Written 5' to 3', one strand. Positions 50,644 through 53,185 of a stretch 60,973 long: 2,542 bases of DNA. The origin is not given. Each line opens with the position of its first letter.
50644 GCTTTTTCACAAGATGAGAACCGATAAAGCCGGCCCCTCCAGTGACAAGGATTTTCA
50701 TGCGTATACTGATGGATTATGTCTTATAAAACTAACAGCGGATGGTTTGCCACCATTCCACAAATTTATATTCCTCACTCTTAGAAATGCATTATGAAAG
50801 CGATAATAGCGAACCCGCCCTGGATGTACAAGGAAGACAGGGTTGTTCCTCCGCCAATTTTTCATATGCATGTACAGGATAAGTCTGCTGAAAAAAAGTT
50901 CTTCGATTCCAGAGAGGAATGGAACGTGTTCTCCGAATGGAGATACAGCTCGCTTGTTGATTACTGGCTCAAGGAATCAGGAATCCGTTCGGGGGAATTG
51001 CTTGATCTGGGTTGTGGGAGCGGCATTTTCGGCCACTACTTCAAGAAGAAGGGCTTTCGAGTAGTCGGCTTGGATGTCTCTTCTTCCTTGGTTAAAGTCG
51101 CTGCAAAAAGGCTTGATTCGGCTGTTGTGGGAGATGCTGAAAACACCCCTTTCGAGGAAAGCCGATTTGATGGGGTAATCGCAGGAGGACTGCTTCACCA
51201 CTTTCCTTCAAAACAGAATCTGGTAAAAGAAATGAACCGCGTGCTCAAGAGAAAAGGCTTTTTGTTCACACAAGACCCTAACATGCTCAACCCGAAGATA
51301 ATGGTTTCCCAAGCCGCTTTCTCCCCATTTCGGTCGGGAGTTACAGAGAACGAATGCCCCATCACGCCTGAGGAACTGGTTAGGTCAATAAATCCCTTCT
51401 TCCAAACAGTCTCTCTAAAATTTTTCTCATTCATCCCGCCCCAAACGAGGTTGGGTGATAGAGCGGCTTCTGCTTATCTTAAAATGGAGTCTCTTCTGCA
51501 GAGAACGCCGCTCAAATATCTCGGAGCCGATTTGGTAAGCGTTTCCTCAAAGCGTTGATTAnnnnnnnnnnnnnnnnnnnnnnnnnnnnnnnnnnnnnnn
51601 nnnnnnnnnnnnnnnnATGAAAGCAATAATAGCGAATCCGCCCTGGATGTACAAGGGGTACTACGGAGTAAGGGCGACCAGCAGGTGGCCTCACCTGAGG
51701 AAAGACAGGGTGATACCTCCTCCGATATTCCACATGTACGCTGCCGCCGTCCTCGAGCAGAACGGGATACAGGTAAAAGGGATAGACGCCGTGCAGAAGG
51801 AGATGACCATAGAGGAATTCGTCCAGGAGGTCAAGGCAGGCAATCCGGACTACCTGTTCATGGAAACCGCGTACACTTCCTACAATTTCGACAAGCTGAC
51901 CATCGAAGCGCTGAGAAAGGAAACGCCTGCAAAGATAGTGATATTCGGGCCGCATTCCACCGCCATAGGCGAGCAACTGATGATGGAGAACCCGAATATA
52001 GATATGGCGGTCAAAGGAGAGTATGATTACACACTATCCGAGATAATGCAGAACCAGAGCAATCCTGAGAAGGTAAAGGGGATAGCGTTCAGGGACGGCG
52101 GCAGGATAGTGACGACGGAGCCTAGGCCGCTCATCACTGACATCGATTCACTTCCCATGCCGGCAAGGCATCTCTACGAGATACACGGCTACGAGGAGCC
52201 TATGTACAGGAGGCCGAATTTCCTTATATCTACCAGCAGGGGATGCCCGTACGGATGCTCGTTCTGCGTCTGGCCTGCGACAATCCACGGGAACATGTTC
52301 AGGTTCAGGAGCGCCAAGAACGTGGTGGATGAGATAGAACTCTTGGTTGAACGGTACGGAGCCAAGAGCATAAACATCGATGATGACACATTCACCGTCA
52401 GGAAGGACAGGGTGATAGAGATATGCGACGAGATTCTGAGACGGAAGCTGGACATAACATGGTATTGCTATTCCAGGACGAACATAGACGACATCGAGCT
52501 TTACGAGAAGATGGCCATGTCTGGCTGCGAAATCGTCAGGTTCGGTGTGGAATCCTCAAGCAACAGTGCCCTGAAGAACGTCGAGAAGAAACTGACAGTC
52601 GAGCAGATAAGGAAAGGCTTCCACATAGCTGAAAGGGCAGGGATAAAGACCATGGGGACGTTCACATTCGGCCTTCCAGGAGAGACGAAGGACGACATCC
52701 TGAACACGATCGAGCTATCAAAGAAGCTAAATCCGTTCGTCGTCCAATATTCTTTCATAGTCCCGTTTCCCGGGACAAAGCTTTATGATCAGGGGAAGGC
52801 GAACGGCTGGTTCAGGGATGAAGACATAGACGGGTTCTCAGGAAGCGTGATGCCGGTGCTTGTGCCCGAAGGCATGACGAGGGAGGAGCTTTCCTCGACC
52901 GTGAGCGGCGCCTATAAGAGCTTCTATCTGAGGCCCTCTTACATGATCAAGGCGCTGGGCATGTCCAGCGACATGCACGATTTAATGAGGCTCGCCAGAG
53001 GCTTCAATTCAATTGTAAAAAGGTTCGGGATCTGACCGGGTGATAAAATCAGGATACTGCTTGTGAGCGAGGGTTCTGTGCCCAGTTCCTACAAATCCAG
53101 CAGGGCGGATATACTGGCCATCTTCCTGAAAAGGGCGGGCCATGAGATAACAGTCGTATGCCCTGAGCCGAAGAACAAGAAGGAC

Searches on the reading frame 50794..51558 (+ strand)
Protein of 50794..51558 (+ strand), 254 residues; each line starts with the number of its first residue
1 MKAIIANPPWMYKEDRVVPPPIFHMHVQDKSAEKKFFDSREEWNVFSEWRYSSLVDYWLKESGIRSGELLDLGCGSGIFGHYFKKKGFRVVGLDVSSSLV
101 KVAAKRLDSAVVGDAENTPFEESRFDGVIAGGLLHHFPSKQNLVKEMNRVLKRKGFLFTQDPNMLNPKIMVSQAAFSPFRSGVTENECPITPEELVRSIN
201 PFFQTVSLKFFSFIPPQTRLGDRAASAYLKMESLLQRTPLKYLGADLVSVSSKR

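Call 74: search_protein_families(library=pfam, proteins=[window:50794-51558:+], max_evalue=0.01)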
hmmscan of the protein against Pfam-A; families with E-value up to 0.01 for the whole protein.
window:50794-51558:+ (254 aa): 10 families
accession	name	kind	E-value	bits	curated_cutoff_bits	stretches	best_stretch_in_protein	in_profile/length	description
PF08241.18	Methyltransf_11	-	2.9e-22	79.6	21.2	1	70-158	1-94/95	Methyltransferase domain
PF13649.12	Methyltransf_25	-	6.1e-19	68.9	27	1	70-155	2-97/97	Methyltransferase domain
PF13847.12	Methyltransf_31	-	3.1e-15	56.6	27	1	68-169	6-114/145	Methyltransferase domain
PF13489.12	Methyltransf_23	-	3.6e-15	56.5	27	1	56-163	14-120/164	Methyltransferase domain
PF08242.18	Methyltransf_12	-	4.5e-14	53.4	30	1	70-157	1-98/98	Methyltransferase domain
PF01209.24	Ubie_methyltran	-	2e-07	31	20.1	1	65-160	47-152/233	ubiE/COQ5 methyltransferase family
PF07021.18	MetW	-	7.8e-05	22.8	21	1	67-153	14-104/193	Methionine biosynthesis protein MetW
PF02353.26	CMAS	-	0.0001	22.2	27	1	58-171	54-176/273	Mycolic acid cyclopropane synthetase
PF05175.20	MTS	-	0.0005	20.2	23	1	61-111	29-79/170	Methyltransferase small domain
PF00440.29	TetR_N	-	0.0088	16.2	24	0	127-147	27-47/47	Bacterial regulatory proteins, tetR family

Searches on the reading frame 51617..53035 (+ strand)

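Call 74: search_protein_families(library=pfam, proteins=[window:51617-53035:+], max_evalue=0.01)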
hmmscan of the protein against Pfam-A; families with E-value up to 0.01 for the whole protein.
window:51617-53035:+ (472 aa): 2 families
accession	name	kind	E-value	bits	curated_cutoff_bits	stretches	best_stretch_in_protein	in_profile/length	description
PF04055.27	Radical_SAM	-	6.9e-22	78.8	29.5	1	204-367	1-165/166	Radical SAM superfamily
PF02310.24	B12-binding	-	2.9e-10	40.5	32.1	1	35-143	13-120/121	B12 binding domain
